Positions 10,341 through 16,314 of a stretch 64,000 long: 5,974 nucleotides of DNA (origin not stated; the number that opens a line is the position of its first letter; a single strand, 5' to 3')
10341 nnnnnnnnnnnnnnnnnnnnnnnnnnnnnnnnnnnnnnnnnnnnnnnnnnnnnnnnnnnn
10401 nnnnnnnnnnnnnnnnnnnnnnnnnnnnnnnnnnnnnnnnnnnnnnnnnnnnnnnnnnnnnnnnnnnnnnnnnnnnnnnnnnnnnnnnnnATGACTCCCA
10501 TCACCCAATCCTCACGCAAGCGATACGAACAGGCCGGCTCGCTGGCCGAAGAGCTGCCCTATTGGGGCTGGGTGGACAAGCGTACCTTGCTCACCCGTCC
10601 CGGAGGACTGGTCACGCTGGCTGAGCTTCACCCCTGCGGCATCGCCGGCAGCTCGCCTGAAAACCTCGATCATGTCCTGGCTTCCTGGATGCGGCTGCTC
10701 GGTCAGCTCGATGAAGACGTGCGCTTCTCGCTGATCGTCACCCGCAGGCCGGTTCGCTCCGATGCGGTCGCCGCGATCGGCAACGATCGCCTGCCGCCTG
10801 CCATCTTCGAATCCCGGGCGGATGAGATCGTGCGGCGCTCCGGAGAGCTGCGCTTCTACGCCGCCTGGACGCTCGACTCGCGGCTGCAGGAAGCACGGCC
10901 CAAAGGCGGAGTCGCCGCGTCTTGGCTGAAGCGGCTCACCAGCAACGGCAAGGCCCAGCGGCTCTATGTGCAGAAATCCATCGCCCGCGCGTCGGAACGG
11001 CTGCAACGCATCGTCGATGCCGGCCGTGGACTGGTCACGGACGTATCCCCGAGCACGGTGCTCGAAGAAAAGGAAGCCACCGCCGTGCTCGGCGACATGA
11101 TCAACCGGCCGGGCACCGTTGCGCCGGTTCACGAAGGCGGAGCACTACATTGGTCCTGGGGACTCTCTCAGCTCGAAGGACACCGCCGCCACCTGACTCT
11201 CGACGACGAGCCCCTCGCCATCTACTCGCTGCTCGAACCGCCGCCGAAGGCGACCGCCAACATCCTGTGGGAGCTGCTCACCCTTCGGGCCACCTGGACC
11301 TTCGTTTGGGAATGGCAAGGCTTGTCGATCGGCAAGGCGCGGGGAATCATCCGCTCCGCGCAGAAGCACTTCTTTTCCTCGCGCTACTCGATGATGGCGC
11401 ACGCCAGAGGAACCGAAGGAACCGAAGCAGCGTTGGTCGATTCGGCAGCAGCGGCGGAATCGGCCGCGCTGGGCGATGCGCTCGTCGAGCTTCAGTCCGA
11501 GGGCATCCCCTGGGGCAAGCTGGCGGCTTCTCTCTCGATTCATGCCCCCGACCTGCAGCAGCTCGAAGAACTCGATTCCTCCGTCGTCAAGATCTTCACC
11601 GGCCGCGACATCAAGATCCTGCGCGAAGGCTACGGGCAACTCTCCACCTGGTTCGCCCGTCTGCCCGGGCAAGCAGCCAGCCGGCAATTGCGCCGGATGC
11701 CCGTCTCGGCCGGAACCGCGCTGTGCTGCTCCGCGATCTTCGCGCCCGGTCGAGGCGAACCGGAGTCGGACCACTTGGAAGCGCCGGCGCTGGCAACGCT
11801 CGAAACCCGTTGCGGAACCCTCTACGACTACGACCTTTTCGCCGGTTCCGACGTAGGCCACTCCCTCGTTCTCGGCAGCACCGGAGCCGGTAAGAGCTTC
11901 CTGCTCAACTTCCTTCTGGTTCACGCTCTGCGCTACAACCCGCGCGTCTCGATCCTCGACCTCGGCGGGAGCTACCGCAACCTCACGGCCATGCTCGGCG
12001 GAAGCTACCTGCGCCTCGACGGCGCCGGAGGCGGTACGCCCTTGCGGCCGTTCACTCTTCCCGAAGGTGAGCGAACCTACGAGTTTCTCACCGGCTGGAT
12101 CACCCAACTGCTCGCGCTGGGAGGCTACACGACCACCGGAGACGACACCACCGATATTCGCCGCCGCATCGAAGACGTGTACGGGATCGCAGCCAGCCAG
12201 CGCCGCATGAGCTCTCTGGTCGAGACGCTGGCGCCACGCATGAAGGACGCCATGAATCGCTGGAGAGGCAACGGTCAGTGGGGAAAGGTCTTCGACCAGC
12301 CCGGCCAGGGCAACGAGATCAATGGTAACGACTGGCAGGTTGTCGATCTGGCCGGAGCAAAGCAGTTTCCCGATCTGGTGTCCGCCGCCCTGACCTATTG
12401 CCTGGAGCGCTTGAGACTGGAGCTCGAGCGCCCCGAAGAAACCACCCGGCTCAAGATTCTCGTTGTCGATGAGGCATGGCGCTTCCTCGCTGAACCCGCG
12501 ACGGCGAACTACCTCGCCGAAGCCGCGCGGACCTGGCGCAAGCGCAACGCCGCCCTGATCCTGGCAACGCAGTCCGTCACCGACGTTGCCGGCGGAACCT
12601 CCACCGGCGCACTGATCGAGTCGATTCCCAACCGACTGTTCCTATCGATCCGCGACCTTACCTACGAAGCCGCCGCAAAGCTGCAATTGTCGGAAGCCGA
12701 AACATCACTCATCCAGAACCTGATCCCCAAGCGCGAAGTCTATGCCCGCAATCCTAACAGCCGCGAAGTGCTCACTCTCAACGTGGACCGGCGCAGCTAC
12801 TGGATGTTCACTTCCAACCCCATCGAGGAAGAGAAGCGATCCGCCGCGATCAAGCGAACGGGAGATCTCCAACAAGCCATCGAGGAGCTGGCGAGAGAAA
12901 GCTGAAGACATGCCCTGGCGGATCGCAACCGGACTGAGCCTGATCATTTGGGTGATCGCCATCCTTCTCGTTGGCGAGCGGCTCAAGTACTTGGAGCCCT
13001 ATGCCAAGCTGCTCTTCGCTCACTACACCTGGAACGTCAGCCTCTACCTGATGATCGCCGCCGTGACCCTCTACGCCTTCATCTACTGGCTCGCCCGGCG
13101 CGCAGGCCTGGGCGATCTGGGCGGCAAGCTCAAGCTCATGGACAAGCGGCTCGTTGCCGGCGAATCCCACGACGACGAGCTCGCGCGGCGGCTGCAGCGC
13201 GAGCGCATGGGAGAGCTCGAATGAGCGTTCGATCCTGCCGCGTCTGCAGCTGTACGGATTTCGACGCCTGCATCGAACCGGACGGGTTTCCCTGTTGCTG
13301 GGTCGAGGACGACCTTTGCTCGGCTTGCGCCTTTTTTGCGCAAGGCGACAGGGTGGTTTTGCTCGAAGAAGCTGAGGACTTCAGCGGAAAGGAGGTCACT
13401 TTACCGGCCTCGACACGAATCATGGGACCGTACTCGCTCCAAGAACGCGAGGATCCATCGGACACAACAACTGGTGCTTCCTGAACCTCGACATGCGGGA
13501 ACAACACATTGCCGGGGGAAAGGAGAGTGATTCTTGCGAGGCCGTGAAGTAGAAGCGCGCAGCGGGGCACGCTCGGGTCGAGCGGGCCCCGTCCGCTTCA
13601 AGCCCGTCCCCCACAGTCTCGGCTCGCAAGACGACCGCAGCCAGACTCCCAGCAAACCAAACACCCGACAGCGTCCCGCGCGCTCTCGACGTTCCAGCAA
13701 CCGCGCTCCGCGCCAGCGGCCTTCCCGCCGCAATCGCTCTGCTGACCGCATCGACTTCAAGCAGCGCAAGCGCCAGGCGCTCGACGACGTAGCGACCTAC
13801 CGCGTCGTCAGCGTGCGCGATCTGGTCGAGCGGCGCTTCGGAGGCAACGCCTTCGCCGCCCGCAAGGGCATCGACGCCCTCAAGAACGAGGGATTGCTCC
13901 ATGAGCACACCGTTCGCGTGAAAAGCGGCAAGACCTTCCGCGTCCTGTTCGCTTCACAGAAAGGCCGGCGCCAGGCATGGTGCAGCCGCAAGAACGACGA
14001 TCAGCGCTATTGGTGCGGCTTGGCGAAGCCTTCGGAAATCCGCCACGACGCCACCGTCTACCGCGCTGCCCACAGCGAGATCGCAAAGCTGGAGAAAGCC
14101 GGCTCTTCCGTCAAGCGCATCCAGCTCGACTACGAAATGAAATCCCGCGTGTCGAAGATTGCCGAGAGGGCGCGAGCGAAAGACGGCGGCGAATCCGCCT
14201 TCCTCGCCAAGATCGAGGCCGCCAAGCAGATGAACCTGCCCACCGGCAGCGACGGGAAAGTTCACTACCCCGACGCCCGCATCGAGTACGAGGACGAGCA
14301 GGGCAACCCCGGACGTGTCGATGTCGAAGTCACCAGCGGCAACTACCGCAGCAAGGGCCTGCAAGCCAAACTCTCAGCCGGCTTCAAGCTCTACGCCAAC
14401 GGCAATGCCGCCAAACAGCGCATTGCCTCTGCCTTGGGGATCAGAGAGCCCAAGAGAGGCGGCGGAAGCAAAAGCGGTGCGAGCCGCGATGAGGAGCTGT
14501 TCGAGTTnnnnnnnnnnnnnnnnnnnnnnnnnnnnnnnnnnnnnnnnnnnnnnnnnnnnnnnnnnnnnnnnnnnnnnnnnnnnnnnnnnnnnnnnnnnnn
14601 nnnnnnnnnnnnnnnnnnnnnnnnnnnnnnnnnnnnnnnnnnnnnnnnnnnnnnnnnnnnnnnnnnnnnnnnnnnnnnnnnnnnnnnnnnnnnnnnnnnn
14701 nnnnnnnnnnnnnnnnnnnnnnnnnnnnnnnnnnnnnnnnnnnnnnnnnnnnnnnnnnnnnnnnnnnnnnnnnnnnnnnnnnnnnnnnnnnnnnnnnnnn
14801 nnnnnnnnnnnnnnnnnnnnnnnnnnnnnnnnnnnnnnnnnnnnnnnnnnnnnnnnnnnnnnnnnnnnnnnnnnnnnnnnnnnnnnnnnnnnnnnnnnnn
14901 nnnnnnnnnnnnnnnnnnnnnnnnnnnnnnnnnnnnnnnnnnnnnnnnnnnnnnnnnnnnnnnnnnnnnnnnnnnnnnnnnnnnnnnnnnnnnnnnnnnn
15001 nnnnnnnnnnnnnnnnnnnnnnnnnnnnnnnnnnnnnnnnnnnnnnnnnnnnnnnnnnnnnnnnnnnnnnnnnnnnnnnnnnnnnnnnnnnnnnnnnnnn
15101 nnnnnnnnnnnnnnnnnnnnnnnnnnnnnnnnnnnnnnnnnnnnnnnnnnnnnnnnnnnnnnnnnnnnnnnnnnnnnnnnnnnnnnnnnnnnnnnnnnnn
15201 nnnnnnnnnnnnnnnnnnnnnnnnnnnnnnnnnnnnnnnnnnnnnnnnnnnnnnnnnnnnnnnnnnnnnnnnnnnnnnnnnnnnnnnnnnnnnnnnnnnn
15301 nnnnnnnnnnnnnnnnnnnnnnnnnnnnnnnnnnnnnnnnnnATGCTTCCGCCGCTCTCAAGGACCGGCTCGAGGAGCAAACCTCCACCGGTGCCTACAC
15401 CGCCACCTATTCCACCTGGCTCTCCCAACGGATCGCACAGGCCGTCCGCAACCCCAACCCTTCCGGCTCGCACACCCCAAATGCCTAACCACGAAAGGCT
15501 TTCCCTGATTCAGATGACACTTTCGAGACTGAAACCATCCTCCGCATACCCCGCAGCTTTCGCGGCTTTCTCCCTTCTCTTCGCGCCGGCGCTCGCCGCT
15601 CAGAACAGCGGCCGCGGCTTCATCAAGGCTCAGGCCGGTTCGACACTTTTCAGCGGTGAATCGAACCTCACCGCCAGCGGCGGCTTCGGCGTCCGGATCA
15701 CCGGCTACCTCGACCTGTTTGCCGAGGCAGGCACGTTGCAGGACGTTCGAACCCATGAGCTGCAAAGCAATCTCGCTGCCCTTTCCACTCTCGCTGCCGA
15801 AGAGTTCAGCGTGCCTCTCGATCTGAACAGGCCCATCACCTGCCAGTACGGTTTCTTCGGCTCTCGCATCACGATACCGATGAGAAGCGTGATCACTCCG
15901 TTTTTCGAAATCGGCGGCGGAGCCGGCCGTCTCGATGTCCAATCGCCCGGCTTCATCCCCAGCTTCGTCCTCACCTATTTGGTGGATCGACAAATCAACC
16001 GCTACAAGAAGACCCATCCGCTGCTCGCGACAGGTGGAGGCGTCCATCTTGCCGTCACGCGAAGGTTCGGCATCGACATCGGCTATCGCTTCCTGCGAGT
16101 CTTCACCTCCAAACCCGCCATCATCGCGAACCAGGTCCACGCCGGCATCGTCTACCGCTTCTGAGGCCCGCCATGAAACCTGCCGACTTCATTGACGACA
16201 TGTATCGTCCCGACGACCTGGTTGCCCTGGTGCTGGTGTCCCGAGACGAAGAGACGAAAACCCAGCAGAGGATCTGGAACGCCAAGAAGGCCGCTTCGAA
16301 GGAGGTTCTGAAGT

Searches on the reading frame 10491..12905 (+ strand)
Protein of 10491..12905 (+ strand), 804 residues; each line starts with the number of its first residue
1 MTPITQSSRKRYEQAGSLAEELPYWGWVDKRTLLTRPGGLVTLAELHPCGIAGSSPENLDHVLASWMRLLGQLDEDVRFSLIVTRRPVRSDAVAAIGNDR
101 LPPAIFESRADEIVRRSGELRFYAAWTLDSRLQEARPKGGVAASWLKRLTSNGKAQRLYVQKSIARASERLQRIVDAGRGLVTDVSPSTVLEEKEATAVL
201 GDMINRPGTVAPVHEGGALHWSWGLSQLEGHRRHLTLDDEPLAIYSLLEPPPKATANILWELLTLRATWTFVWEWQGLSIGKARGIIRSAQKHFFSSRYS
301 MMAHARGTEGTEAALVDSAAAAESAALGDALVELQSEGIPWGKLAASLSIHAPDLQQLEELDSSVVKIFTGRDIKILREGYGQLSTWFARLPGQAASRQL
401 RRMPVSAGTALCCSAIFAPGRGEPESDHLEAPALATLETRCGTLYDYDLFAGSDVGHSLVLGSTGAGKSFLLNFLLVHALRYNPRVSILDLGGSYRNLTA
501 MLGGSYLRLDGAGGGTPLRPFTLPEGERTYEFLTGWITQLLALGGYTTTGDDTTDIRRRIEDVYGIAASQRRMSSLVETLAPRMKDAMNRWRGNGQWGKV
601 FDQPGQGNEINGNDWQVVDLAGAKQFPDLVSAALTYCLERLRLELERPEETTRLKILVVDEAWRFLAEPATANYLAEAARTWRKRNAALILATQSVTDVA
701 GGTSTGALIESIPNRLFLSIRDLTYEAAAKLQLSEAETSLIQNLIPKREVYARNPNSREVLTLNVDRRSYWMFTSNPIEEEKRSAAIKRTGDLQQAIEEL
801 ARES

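Call 7: search_protein_families(library=pfam, proteins=[window:10491-12905:+], max_evalue=0.001)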
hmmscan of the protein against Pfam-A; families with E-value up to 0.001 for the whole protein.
window:10491-12905:+ (804 aa): 3 families
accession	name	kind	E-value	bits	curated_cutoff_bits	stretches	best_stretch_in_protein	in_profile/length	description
PF19044.6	P-loop_TraG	-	1.8e-19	70.2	25.8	2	654-803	251-412/413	TraG P-loop domain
PF12846.13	AAA_10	-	1.6e-09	37.8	27.5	1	628-701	216-288/362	AAA-like domain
PF01935.23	DUF87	-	7.7e-05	23.3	23.2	1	457-500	25-69/220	Helicase HerA, central domain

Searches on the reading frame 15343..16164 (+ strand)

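Call 7: search_protein_families(library=pfam, proteins=[window:15343-16164:+], max_evalue=0.001)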
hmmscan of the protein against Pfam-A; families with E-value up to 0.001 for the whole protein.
window:15343-16164:+ (273 aa): 1 family
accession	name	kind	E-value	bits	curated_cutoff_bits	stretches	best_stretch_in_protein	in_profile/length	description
PF13505.12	OMP_b-brl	-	7.8e-07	29.9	28.7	1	71-273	1-175/175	Outer membrane protein beta-barrel domain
